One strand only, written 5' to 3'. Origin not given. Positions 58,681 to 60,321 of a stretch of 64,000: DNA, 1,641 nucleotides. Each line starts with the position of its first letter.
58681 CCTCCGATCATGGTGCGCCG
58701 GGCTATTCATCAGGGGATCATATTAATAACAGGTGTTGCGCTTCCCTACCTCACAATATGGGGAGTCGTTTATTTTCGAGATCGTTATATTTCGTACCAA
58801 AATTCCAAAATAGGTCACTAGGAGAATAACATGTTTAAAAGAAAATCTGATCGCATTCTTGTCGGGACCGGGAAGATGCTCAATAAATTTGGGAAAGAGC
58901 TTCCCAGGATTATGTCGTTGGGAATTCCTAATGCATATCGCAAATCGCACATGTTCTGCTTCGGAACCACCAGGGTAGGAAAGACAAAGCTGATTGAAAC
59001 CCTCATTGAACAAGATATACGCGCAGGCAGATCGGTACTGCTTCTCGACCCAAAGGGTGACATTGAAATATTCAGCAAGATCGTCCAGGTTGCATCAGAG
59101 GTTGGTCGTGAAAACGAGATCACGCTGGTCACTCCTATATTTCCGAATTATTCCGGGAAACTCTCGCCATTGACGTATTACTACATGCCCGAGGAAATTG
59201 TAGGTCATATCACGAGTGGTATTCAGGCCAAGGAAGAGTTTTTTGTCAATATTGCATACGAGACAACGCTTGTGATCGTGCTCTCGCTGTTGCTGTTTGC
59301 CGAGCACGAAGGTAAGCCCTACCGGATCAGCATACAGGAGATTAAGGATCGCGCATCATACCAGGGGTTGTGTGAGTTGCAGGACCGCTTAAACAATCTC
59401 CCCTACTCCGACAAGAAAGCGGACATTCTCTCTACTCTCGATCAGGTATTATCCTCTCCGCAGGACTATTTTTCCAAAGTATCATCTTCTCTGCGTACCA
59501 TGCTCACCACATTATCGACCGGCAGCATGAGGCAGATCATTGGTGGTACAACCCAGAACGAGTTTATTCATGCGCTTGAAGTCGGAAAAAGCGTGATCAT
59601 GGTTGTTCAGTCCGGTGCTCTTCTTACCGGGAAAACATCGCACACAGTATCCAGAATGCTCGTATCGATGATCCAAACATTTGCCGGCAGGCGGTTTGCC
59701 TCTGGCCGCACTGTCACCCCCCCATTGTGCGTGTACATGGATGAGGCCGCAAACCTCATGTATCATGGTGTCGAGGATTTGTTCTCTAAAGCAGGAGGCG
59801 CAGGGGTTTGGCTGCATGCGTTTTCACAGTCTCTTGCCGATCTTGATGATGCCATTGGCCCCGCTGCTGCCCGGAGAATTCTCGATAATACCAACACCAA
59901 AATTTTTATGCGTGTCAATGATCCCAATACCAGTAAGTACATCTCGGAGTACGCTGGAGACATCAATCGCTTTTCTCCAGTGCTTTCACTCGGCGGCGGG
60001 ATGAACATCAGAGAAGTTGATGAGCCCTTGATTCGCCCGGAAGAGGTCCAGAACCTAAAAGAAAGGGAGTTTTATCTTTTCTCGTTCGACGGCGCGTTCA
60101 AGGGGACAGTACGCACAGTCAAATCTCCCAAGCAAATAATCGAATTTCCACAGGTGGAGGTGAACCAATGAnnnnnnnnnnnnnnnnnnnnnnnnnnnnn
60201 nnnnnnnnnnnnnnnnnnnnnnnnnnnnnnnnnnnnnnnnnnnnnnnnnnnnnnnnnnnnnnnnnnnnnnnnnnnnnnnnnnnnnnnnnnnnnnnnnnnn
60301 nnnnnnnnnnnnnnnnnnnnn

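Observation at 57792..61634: Coupling protein appears split (membrane protein plus soluble ATPase), followed by an HD-domain protein with a TM anchor as candidate relaxase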

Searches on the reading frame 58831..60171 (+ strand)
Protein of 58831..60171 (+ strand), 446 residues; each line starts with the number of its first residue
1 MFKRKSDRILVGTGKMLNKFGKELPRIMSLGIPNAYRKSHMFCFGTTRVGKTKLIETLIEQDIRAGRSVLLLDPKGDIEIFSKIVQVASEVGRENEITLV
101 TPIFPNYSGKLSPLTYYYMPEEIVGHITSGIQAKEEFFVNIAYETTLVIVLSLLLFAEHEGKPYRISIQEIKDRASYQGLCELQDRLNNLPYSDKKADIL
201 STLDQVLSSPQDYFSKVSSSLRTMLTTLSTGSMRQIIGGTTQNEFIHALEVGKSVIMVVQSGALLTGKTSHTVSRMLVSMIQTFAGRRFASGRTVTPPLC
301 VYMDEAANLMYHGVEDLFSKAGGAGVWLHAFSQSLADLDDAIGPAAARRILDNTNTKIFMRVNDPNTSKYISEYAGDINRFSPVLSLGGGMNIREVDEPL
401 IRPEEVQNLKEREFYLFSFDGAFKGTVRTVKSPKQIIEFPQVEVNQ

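Call 3: search_protein_families(library=pfam, proteins=[window:58831-60171:+], max_evalue=0.1)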
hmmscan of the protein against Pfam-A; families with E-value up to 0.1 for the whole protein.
window:58831-60171:+ (446 aa): 6 families
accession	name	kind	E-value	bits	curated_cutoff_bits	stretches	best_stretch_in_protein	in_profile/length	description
PF12696.13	TraG-D_C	-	2.8e-17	63.2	22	1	298-410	1-125/126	TraM recognition site of TraD and TraG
PF10412.15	TrwB_AAD_bind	-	7.3e-12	45.3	20.5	2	270-416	216-373/387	Type IV secretion-system coupling protein DNA-binding domain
PF02534.20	T4SS-DNA_transf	-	7.2e-10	38.7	20.1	1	33-413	44-427/468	Type IV secretory system Conjugative DNA transfer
PF13401.12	AAA_22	-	0.00068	20.4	27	1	37-77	4-44/130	AAA domain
PF01935.23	DUF87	-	0.0057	17.2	23.2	1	38-79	23-65/220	Helicase HerA, central domain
PF05872.18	HerA_C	-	0.071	12.2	22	0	34-88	17-71/502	Helicase HerA-like C-terminal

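Call 4: search_protein_families(library=ncbifam, proteins=[window:58831-60171:+], max_evalue=0.1)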
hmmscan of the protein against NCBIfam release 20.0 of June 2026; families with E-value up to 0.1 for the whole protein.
window:58831-60171:+ (446 aa): 13 families
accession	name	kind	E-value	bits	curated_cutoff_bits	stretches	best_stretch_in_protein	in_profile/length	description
TIGR03743.1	SXT_TraD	subfamily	1.5e-46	159.1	366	2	31-157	168-296/636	conjugative transfer system coupling protein TraD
TIGR03754.1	conj_TOL_TraD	equivalog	6.2e-38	130.7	647.55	2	31-135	173-277/643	type IV conjugative transfer system coupling protein TraD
NF045973.1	conju_CD1115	equivalog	7.6e-11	41.5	250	1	37-417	23-421/442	VirD4-like conjugal transfer protein, CD1115 family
NF041447.1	TrbC_conju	equivalog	7.5e-07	27.9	800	1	37-100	130-191/685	F-type conjugative transfer protein TrbC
TIGR02759.1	TraD_Ftype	equivalog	2.1e-06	26.8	521.35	1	332-386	443-499/566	type IV conjugative transfer system coupling protein TraD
NF010424.0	PRK13850.1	equivalog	2.5e-05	22.7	681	1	331-412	424-511/670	type IV secretion system ATPase VirD4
TIGR02767.1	TraG-Ti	equivalog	0.00067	18.6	686.2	1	302-378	470-547/623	Ti-type conjugative transfer system protein TraG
TIGR00929.1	VirB4_CagE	subfamily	0.0046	15.2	643.1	0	39-83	438-483/792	VirB4 family type IV secretion/conjugal transfer ATPase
NF010450.0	PRK13876.1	subfamily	0.011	14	674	1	323-377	427-479/667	IncP-type conjugal transfer protein TraG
NF041017.1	DNA_import_CedB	equivalog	0.039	12.6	700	0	36-79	273-317/590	DNA import protein CedB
NF045975.1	VirB4_plasma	equivalog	0.042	11.5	590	1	36-77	512-554/894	Mbov_0397 family ICE element conjugal transfer ATPase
TIGR02746.1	TraC-F-type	equivalog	0.046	11.6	567.05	0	277-375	622-722/800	type IV secretion system protein TraC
NF010394.0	PRK13822.1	subfamily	0.091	11.5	443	0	132-378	322-560/643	conjugal transfer coupling protein TraG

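Call 19: search_dna_similar(query=window:58831-60171:+, collection=plasmids, mode=protein, max_rows=25)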
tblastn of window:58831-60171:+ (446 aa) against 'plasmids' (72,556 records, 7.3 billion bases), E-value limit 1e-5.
Records with a match: 1151; places in all: 1155; records where one place covers at least 80% of the query: 16.
Best place of each record, by identity: <60% 1151.
By first word of the organism name: Klebsiella 324; Salmonella 189; Escherichia 171; Citrobacter 74; Vibrio 66; Providencia 51; Enterobacter 46; Xanthomonas 23; Aeromonas 23; Proteus 21; and 66 more.
By predicted mobility (MOB-suite, as given by PLSDB): conjugative 1032; non-mobilizable 74; mobilizable 45.
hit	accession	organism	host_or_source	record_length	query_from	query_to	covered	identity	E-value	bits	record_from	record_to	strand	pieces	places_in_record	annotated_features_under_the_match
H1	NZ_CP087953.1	Desulfosarcina sp. BuS5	-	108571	1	443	99%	55.5%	8e-156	495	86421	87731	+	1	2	TraM recognition domain-containing protein | hypothetical protein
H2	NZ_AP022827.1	Nitrosophilus labii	-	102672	10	442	97%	42.3%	8e-100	334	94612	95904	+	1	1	TraM recognition domain-containing protein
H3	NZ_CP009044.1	Campylobacter iguaniorum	Bearded dragon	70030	37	442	91%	43.6%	5e-101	337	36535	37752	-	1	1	type IV secretion system DNA-binding domain-containing protein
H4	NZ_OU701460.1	Campylobacter upsaliensis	Canis lupus familiaris,feces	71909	37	442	91%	42.9%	2e-97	327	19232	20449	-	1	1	type IV secretory system conjugative DNA transfer family protein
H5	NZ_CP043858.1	Aliarcobacter cibarius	cell culture,Poultry carcass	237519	9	430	95%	40.2%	7e-84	288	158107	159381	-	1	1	TraM recognition domain-containing protein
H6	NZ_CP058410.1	Trichlorobacter lovleyi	whole genome,river sediment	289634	10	425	93%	40.2%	6e-93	314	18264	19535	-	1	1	TraM recognition domain-containing protein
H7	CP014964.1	Geobacter anodireducens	-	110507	5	440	98%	36.7%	2e-74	260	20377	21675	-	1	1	conjugal transfer protein TraG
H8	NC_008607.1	Pelobacter propionicus DSM 2379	-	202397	4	440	98%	36.1%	1e-71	253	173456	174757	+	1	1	TraM recognition domain-containing protein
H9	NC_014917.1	Thermovibrio ammonificans HB-1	walls of an active deep-sea ...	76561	2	409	91%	29.1%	1e-43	171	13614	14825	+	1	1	TraM recognition domain-containing protein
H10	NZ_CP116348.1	Enterobacter ludwigii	strawberry,pure cluture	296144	8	373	82%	25.5%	7e-16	88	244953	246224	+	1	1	traD: type IV conjugative transfer system coupling protein TraD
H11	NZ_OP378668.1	Pseudomonas aeruginosa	-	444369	8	373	82%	25.2%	8e-16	88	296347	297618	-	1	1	traD: type IV conjugative transfer system coupling protein TraD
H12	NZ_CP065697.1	Delftia acidovorans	-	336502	11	373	81%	25.1%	2e-16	90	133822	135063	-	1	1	traD: conjugative transfer system coupling protein TraD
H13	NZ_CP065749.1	Delftia lacustris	-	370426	11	373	81%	25.1%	2e-16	90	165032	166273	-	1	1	traD: conjugative transfer system coupling protein TraD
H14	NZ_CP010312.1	Geoalkalibacter subterraneus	-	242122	1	373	84%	24.0%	6e-15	85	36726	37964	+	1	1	traD: conjugative transfer system coupling protein TraD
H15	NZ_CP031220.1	Malaciobacter mytili LMG 24559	cell culture,Mussels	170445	39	446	91%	21.8%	1e-15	87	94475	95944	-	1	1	TraM recognition domain-containing protein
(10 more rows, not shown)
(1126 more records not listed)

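Call 21: get_annotated_region(hit=H1, flank=9000)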
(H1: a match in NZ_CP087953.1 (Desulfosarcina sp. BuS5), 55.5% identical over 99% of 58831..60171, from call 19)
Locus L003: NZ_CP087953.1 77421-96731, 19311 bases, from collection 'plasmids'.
description: Desulfosarcina sp. BuS5 plasmid unnamed1, complete sequence
organism: Desulfosarcina sp. BuS5 (NCBI taxid 933262)
taxonomy: Bacteria; Thermodesulfobacteriota; Desulfobacteria; Desulfobacterales; Desulfosarcinaceae; Desulfosarcina; Desulfosarcina sp. BuS5
host: -; source: -; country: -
typing (MOB-suite, as given by PLSDB): non-mobilizable
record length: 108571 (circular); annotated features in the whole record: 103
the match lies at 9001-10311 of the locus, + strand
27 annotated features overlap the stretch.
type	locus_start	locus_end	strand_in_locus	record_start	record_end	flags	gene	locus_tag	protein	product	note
CDS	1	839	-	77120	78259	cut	-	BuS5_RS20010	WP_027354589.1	ATP-binding protein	-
CDS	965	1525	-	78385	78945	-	-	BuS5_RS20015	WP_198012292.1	sigma-70 family RNA polymerase sigma factor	-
CDS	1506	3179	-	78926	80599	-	-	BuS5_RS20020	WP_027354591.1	helix-turn-helix domain-containing protein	-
CDS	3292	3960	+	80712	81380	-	-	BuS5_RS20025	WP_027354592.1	helix-turn-helix transcriptional regulator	-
CDS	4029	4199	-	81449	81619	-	-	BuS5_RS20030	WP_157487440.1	hypothetical protein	-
CDS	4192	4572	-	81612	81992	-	-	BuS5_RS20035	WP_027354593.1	hypothetical protein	-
CDS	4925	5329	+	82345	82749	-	-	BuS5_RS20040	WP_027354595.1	hypothetical protein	-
CDS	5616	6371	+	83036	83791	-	-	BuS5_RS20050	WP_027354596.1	thioredoxin fold domain-containing protein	-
CDS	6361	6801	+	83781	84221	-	-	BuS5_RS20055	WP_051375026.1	lytic transglycosylase domain-containing protein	-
CDS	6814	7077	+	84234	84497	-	-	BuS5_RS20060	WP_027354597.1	hypothetical protein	-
CDS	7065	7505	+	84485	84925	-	-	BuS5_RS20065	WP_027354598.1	RDD family protein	-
CDS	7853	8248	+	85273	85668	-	-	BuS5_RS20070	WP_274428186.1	CPBP family intramembrane glutamic endopeptidase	GO:0071586 - CAAX-box protein processing [Evidence IEA]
CDS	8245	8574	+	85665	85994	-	-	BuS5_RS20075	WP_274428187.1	hypothetical protein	-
CDS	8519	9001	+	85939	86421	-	-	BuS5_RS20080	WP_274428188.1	hypothetical protein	-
CDS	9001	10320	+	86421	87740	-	-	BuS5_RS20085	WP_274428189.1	TraM recognition domain-containing protein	-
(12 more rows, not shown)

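Call 22: get_annotated_region(hit=H3, flank=9000)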
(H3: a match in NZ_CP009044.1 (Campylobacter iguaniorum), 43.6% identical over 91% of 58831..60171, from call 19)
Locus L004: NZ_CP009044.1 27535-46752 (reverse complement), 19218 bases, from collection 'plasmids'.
description: Campylobacter iguaniorum strain 1485E plasmid pCIG1485E, complete sequence
organism: Campylobacter iguaniorum (NCBI taxid 1244531)
taxonomy: Bacteria; Campylobacterota; Epsilonproteobacteria; Campylobacterales; Campylobacteraceae; Campylobacter; Campylobacter iguaniorum
host: -; source: Bearded dragon; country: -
typing (MOB-suite, as given by PLSDB): non-mobilizable
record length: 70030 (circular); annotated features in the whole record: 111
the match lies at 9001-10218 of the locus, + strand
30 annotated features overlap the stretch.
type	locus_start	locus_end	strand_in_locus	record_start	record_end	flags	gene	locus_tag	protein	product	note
CDS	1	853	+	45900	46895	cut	-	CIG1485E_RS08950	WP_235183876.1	TraU family protein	-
CDS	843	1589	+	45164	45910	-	-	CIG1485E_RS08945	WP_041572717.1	EAL domain-containing protein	-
CDS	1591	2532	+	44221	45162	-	-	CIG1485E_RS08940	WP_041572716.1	TrbC family F-type conjugative pilus assembly protein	-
CDS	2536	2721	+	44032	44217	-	-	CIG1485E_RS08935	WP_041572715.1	hypothetical protein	-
CDS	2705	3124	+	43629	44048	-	-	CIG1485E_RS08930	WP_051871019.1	DUF255 domain-containing protein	-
CDS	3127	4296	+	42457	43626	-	-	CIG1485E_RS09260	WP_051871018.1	AAA family ATPase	-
CDS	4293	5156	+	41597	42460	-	-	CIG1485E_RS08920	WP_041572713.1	hypothetical protein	-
CDS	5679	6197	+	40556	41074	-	-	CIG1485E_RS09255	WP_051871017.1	thermonuclease family protein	-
CDS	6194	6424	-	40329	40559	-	-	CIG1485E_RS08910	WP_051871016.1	helix-turn-helix transcriptional regulator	-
CDS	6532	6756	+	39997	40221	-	-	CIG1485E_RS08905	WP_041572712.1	hypothetical protein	-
CDS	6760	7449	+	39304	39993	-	-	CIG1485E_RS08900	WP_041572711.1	hypothetical protein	-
CDS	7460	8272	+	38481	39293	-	-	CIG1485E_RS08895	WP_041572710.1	hypothetical protein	-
CDS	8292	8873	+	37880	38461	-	-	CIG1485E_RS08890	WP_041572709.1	HD domain-containing phosphohydrolase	-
CDS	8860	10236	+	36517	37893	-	-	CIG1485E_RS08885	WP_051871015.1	type IV secretion system DNA-binding domain-containing protein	-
CDS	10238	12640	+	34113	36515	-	-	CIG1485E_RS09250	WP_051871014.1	diguanylate cyclase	GO:0009966 - regulation of signal transduction [Evidence IEA]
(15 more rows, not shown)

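Call 32: get_annotated_region(hit=H10, flank=6000)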
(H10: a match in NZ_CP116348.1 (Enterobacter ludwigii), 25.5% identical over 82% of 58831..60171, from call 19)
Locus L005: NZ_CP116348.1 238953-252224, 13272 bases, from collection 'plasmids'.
description: Enterobacter ludwigii strain CM-TZ4 plasmid unnamed1, complete sequence
organism: Enterobacter ludwigii (NCBI taxid 299767)
taxonomy: Bacteria; Pseudomonadota; Gammaproteobacteria; Enterobacterales; Enterobacteriaceae; Enterobacter; Enterobacter ludwigii
host: -; source: strawberry,pure cluture; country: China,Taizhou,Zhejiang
typing (MOB-suite, as given by PLSDB): conjugative; replicon IncFIB,IncFII; relaxase MOBF; mating-pair formation MPF_G
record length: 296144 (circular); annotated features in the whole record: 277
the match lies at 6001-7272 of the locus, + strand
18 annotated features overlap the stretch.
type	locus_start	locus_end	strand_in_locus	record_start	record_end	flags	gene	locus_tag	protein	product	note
CDS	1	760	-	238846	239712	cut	-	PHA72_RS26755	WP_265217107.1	helix-turn-helix transcriptional regulator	-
CDS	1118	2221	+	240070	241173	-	-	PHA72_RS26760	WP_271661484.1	MFS transporter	GO:0055085 - transmembrane transport [Evidence IEA]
CDS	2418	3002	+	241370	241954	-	-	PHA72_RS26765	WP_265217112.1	PilL N-terminal domain-containing protein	-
CDS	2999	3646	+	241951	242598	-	-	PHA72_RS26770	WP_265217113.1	hypothetical protein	-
CDS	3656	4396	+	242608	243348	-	-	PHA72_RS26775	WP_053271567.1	TIGR03759 family integrating conjugative element protein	GO:0008150 - biological_process [Evidence IEA]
CDS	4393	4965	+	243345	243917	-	-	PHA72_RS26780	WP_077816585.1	transglycosylase SLT domain-containing protein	-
CDS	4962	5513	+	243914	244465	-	-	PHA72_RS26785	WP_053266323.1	integrating conjugative element protein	-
CDS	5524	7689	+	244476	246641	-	traD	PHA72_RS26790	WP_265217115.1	type IV conjugative transfer system coupling protein TraD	-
CDS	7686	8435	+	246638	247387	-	-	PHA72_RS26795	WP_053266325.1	TIGR03747 family integrating conjugative element membrane protein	GO:0008150 - biological_process [Evidence IEA]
CDS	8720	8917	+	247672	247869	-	csrA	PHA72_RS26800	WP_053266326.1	carbon storage regulator CsrA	GO:0006402 - mRNA catabolic process [Evidence IEA]; GO:0006109 - regulation of carbohydrate metabolic process [Evidence ...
CDS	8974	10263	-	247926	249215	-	-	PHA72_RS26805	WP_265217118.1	type II toxin-antitoxin system HipA family toxin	-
CDS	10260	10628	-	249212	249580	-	-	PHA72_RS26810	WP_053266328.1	helix-turn-helix transcriptional regulator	-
CDS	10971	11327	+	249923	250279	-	-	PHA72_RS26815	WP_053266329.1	RAQPRD family integrative conjugative element protein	-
CDS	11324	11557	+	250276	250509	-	-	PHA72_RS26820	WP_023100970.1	TIGR03758 family integrating conjugative element protein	GO:0008150 - biological_process [Evidence IEA]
CDS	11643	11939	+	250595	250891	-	-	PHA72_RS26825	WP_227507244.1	TIGR03745 family integrating conjugative element membrane protein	GO:0008150 - biological_process [Evidence IEA]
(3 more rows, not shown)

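Call 33: get_annotated_region(hit=H14, flank=6000)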
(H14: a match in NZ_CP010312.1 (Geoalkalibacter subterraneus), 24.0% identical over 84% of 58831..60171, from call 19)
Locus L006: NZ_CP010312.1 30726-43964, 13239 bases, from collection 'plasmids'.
description: Geoalkalibacter subterraneus strain Red1 plasmid pGSUB1, complete sequence
organism: Geoalkalibacter subterraneus (NCBI taxid 483547)
taxonomy: Bacteria; Thermodesulfobacteriota; Desulfuromonadia; Desulfuromonadales; Geoalkalibacteraceae; Geoalkalibacter; Geoalkalibacter subterraneus
host: -; source: -; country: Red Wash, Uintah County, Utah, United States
typing (MOB-suite, as given by PLSDB): non-mobilizable
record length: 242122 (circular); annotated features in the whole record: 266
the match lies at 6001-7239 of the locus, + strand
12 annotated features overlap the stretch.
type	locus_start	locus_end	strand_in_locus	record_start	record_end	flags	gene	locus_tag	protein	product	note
CDS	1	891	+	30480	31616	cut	-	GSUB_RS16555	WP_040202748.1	hypothetical protein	-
CDS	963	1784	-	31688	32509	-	trfA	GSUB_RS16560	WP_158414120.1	plasmid replication initiator TrfA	-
CDS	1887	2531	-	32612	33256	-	-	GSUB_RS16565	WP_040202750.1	hypothetical protein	-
CDS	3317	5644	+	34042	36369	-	mobH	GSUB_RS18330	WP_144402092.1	MobH family relaxase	-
CDS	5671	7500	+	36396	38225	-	traD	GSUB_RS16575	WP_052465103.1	conjugative transfer system coupling protein TraD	GO:0015074 - DNA integration [Evidence IEA]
CDS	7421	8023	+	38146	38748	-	-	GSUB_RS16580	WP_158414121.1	hypothetical protein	-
CDS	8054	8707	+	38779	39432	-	-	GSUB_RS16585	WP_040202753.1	DUF4400 domain-containing protein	-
CDS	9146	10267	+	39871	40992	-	-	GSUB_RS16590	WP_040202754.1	type-F conjugative transfer system secretin TraK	-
CDS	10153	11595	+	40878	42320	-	-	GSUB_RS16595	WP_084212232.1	TrbI/VirB10 family protein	-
CDS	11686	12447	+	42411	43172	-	-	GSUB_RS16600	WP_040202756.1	DsbC family protein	-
CDS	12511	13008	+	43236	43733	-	-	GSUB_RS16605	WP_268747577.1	TraV family lipoprotein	-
CDS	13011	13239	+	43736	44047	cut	traA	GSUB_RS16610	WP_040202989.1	TraA family conjugative transfer protein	-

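Call 35: search_protein_families(library=pfam, proteins=[L006:3317-5644:+, L003:10334-11278:+, L004:8292-8873:+, L003:8519-9001:+, L003:8245-8574:+, L004:7460-8272:+, L004:6760-7449:+, L006:8054-8707:+, L006:7421-8023:+], max_evalue=0.01)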
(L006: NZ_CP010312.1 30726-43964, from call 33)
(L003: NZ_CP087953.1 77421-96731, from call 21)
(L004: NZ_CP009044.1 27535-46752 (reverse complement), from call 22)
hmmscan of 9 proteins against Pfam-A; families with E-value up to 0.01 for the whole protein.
L006:3317-5644:+ (775 aa): 1 family
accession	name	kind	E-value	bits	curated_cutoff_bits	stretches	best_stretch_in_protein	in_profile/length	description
PF07514.17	TraI_2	-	7.9e-69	232.5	23.9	1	47-357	10-318/324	Putative helicase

L003:10334-11278:+ (314 aa): 1 family
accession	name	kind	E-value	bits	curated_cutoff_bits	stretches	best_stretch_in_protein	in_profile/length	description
PF01966.28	HD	-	6.2e-09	36.6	22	1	131-234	2-112/116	HD domain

L004:8292-8873:+ (193 aa): 1 family
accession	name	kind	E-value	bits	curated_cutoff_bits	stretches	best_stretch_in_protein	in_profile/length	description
PF13487.12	HD_5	-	8.4e-12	45.6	27.2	1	23-163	6-157/170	HD domain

L003:8519-9001:+ (160 aa): 0 families

L003:8245-8574:+ (109 aa): 0 families

L004:7460-8272:+ (270 aa): 0 families

L004:6760-7449:+ (229 aa): 0 families

L006:8054-8707:+ (217 aa): 1 family
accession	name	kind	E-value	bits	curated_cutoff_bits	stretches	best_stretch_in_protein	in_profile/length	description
PF14348.11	DUF4400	-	9.7e-19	68.1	27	1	40-202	11-185/196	Domain of unknown function (DUF4400)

L006:7421-8023:+ (200 aa): 0 families

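Call 52: find_homologous_proteins(query=L006:3317-4516:+, max_evalue=0.00001)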
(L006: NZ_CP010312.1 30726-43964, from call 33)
Query L006:3317-4516:+ (400 aa): 723 proteins with E <= 0.00001 among 5252 candidates; the best 120 are listed.
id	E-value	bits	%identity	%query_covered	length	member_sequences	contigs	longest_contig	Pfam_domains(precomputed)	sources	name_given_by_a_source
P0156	7.3e-98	346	41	100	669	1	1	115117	PF07514.18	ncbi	-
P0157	8.0e-98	346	44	93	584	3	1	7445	PF07514.18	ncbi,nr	ncbi:TraI domain-containing protein, partial [Enterobacter hormaechei]|nr:TraI domain-containing pro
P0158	3.3e-97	344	42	94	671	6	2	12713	PF07514.18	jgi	-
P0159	5.7e-97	343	46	86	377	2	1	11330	PF07514.18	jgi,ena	-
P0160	1.0e-96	342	43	93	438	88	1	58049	PF07514.18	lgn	-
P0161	1.1e-96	342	41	94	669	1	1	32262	PF07514.18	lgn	-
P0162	1.7e-96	342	43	93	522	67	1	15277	PF07514.18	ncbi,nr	ncbi:TPA: conjugal transfer protein TraI, partial [Escherichia coli]|nr:conjugal transfer protein Tr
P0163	1.8e-96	342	43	95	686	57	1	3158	PF07514.18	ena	-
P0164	2.1e-96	341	41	94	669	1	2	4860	PF07514.18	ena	-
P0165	2.5e-96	341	43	93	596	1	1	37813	PF07514.18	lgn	-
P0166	2.6e-96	341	43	93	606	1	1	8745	PF07514.18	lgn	-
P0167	2.6e-96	341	43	95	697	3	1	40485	PF07514.18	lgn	-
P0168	2.9e-96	341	43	93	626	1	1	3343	PF07514.18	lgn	-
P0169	2.9e-96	341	43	93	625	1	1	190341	PF07514.18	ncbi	ncbi:MobH family relaxase [Escherichia coli]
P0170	3.3e-96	341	43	94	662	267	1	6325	PF07514.18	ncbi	ncbi:TraI domain-containing protein, partial [Salmonella enterica]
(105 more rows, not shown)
